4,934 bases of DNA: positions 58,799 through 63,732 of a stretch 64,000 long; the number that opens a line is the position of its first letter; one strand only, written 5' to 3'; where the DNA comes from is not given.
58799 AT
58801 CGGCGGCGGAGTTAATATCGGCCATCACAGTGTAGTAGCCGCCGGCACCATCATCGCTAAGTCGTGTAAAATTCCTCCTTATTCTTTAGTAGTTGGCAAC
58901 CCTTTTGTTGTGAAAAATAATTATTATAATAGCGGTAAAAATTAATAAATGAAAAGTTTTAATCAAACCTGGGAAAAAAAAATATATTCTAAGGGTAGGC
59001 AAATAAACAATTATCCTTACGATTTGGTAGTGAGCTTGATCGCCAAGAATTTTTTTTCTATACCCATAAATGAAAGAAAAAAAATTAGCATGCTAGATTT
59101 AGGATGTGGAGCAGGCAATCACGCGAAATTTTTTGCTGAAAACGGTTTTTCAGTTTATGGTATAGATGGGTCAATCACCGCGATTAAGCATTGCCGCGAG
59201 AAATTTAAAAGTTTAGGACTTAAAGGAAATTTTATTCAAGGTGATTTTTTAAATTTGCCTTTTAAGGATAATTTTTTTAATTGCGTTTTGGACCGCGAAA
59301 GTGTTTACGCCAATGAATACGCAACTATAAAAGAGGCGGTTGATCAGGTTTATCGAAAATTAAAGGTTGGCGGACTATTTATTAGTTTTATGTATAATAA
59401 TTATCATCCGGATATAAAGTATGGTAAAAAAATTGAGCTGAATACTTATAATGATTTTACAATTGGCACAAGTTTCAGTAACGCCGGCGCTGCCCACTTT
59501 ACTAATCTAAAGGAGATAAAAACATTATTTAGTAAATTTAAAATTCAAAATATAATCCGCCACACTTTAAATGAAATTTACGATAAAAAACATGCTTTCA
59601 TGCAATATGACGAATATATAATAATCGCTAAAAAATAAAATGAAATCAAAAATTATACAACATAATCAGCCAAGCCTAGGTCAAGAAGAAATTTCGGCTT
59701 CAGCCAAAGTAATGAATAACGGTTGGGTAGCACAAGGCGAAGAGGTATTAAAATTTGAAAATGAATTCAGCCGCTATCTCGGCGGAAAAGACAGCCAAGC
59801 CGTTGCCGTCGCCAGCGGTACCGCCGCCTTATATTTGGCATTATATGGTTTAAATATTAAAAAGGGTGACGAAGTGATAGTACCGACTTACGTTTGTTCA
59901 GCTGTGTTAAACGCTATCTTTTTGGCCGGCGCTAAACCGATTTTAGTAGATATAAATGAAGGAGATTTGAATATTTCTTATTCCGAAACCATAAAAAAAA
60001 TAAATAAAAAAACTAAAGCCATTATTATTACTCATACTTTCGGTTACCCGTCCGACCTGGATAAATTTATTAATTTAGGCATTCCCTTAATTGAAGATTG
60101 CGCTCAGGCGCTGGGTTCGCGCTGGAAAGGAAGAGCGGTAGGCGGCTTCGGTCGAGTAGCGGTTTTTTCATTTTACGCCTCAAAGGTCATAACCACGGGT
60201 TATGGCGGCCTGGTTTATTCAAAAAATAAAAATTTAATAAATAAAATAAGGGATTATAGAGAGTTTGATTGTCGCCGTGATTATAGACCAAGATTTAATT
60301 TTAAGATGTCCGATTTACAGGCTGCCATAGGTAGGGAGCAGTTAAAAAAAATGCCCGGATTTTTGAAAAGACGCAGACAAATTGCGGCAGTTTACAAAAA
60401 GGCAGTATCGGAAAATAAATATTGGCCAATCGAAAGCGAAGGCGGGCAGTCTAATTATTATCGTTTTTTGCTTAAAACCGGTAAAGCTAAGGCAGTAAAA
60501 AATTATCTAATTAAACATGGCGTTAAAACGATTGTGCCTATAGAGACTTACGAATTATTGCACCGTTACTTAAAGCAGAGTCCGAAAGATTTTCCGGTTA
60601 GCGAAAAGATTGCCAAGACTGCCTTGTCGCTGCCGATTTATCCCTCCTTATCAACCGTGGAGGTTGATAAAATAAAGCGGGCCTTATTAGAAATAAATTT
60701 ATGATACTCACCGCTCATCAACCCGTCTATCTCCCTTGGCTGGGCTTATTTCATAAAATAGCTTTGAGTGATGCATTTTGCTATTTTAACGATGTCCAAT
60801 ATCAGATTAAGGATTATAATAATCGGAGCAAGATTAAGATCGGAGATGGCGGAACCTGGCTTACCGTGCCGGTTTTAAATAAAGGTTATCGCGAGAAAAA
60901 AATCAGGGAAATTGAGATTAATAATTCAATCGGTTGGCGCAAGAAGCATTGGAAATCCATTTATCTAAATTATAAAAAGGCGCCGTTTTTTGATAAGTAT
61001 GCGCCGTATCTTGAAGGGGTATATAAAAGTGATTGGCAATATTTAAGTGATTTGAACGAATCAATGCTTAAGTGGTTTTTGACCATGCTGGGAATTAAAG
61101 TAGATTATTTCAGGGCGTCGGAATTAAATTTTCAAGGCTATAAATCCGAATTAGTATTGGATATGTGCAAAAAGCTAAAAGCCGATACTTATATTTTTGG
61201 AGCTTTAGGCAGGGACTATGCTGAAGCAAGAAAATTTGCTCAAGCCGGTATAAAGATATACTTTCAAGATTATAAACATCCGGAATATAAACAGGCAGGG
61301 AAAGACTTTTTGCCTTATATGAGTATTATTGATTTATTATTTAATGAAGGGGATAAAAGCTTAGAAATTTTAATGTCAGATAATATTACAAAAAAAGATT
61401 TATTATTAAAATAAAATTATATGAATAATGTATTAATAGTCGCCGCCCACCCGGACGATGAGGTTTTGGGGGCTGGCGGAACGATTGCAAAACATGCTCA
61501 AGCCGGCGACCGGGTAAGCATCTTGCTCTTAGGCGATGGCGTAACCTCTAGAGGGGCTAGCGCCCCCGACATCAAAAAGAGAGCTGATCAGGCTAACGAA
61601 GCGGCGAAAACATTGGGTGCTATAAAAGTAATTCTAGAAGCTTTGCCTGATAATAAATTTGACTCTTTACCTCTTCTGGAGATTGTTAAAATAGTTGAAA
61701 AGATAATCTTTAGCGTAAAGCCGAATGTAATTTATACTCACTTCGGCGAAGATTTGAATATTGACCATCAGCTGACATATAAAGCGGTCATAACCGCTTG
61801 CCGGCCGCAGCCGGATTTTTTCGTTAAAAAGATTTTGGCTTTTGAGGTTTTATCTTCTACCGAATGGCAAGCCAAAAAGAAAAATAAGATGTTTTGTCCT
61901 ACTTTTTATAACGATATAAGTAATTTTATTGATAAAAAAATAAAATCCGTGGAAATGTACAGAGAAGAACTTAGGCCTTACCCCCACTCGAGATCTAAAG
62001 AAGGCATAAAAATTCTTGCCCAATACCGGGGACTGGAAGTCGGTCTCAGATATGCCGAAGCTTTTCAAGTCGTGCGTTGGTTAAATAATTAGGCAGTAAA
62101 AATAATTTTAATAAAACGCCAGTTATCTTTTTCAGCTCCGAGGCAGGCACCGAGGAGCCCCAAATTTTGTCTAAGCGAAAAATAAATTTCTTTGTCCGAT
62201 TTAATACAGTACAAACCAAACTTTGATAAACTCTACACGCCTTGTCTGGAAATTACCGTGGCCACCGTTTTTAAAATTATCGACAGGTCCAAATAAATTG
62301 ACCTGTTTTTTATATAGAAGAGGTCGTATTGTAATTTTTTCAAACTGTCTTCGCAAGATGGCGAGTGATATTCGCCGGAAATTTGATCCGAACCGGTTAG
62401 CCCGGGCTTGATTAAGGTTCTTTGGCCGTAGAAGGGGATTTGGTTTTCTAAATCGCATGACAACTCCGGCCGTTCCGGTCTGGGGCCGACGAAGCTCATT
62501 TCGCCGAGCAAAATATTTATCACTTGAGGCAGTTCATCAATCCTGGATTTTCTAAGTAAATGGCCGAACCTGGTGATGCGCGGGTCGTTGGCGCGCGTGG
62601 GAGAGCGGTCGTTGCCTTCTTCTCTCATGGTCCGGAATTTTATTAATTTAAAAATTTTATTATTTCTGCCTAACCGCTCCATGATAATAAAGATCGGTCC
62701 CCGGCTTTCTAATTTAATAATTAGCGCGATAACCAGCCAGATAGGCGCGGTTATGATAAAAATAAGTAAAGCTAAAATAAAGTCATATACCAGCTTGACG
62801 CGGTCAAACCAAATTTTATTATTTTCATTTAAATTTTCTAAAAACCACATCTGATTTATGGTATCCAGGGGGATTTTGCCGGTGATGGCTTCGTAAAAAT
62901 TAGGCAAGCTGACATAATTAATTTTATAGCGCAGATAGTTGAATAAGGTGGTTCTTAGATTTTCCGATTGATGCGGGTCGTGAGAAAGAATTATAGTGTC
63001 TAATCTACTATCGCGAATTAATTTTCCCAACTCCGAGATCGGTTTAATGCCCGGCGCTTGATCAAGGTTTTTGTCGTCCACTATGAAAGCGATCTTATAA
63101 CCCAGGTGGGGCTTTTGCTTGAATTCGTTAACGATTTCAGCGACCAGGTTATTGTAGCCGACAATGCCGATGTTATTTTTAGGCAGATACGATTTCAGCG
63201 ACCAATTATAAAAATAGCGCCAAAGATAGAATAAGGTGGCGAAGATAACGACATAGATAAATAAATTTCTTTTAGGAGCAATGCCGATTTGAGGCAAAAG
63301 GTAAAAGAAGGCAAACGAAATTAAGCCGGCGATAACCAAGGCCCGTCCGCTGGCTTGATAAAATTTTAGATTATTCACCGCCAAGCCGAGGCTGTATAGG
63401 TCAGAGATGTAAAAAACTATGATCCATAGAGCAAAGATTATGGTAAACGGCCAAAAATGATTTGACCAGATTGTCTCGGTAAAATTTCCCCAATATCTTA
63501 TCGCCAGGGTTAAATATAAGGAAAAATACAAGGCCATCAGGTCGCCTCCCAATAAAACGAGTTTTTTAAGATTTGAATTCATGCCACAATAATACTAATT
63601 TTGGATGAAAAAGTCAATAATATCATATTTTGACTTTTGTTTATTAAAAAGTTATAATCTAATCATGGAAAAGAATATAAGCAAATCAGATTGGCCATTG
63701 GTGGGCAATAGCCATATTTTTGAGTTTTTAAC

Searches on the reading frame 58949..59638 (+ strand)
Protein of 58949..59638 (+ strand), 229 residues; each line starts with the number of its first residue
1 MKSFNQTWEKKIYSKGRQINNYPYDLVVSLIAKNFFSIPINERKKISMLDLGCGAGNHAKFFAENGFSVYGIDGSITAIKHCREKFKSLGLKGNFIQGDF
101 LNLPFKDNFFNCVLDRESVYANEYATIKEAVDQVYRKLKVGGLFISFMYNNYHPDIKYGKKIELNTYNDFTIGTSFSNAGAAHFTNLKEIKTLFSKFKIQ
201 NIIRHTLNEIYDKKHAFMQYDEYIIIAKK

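Call 9: search_protein_families(library=pfam, proteins=[window:58949-59638:+], max_evalue=0.001)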
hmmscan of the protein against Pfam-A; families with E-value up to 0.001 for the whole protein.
window:58949-59638:+ (229 aa): 10 families
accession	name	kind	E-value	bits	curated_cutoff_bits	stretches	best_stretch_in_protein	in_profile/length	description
PF13649.12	Methyltransf_25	-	4.5e-18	66.2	27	1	49-142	2-97/97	Methyltransferase domain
PF13847.12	Methyltransf_31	-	1.9e-17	63.7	27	1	43-148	2-111/145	Methyltransferase domain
PF08241.18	Methyltransf_11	-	9.6e-17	61.9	21.2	1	49-145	1-94/95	Methyltransferase domain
PF13489.12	Methyltransf_23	-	1.7e-08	34.8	27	1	42-194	20-154/164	Methyltransferase domain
PF08242.18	Methyltransf_12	-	2.3e-08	35.1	30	1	49-144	1-98/98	Methyltransferase domain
PF01209.24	Ubie_methyltran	-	2.1e-06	27.7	20.1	1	34-146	37-151/233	ubiE/COQ5 methyltransferase family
PF05724.17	TPMT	-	5.3e-05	23.4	26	1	24-151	17-160/218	Thiopurine S-methyltransferase (TPMT)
PF05175.20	MTS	-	9.3e-05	22.6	23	1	41-113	28-102/170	Methyltransferase small domain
PF03291.22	mRNA_G-N7_MeTrfase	-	0.00042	20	26.6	1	17-103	38-129/315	mRNA (guanine-N(7))-methyltransferase domain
PF03848.20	TehB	-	0.0008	19.3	20.4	0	47-142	33-128/193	Tellurite resistance protein TehB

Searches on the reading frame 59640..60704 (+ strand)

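Call 9: search_protein_families(library=pfam, proteins=[window:59640-60704:+], max_evalue=0.001)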
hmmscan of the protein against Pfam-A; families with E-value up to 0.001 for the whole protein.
window:59640-60704:+ (354 aa): 2 families
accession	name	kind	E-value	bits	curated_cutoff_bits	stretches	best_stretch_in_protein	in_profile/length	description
PF01041.23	DegT_DnrJ_EryC1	-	4.6e-85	286.4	19.8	1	13-349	3-359/360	DegT/DnrJ/EryC1/StrS aminotransferase family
PF00155.27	Aminotran_1_2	-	5.3e-05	23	19.7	1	38-131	46-153/361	Aminotransferase class I and II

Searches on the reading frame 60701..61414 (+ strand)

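Call 9: search_protein_families(library=pfam, proteins=[window:60701-61414:+], max_evalue=0.001)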
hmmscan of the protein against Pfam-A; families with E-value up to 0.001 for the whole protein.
window:60701-61414:+ (237 aa): 1 family
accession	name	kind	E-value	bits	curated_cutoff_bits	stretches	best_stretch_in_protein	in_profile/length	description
PF08889.16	WbqC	-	1.3e-77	261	21.3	1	7-222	1-217/218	WbqC-like protein family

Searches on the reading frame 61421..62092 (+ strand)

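Call 61: search_protein_families(library=pfam, proteins=[window:61421-62092:+], max_evalue=0.05)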
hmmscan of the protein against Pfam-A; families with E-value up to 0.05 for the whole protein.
window:61421-62092:+ (223 aa): 1 family
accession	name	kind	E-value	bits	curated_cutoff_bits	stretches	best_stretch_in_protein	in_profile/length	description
PF02585.22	PIG-L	-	9.8e-26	91.2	28.2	1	5-126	1-128/129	GlcNAc-PI de-N-acetylase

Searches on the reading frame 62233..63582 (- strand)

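Call 9: search_protein_families(library=pfam, proteins=[window:62233-63582:-], max_evalue=0.001)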
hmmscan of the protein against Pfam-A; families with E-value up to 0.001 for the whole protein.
window:62233-63582:- (449 aa): 2 families
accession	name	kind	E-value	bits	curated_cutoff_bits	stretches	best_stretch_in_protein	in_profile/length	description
PF02397.22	Bac_transf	-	7.2e-59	198.8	27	1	263-444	1-178/179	Bacterial sugar transferase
PF13727.12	CoA_binding_3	-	4.5e-05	24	25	1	81-200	26-148/175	CoA-binding domain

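Call 65: search_protein_families(library=ncbifam, proteins=[window:62233-63582:-], max_evalue=0.001)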
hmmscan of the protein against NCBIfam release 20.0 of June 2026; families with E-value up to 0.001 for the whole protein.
window:62233-63582:- (449 aa): 10 families
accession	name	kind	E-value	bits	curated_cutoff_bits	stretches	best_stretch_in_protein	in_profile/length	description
TIGR03025.1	EPS_sugtrans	subfamily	7.7e-104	348.4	295.55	1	14-448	3-443/445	exopolysaccharide biosynthesis polyprenyl glycosylphosphotransferase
TIGR03023.1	WcaJ_sugtrans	equivalog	4.6e-85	286.6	410.75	1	14-445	3-448/453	undecaprenyl-phosphate glucose phosphotransferase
TIGR03013.1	EpsB_2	subfamily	4.9e-84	283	393.35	1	14-448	3-441/443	TIGR03013 family XrtA/PEP-CTERM system glycosyltransferase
TIGR03022.1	WbaP_sugtrans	subfamily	1.9e-63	215.3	403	2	332-448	345-454/456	undecaprenyl-phosphate galactose phosphotransferase WbaP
NF007518.0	PRK10124.1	equivalog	1e-45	156.4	684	1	121-440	130-454/464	undecaprenyl-phosphate glucose phosphotransferase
NF052601.1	undeca_RfbP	equivalog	6.8e-44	149.9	330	2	332-445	131-237/244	undecaprenyl-phosphate galactose phosphotransferase family protein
NF050817.1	PolSacchBiosHfsE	equivalog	2.8e-40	138.5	750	1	262-443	271-459/467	polysaccharide biosynthesis protein HfsE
NF041877.1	EPS_EpsZ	equivalog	7.6e-34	117.1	800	1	254-448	257-457/459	exopolysaccharide biosynthesis polyisoprenyl-phosphate hexose-1-phosphate transferase EpsZ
NF045514.1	glycotran_HepC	equivalog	2.7e-24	85.7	140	1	250-369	104-211/220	heterocyst development glycosyltransferase HepC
NF011751.0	PRK15204.1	equivalog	8.8e-24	83.9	907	1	255-448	272-474/476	undecaprenyl-phosphate galactose phosphotransferase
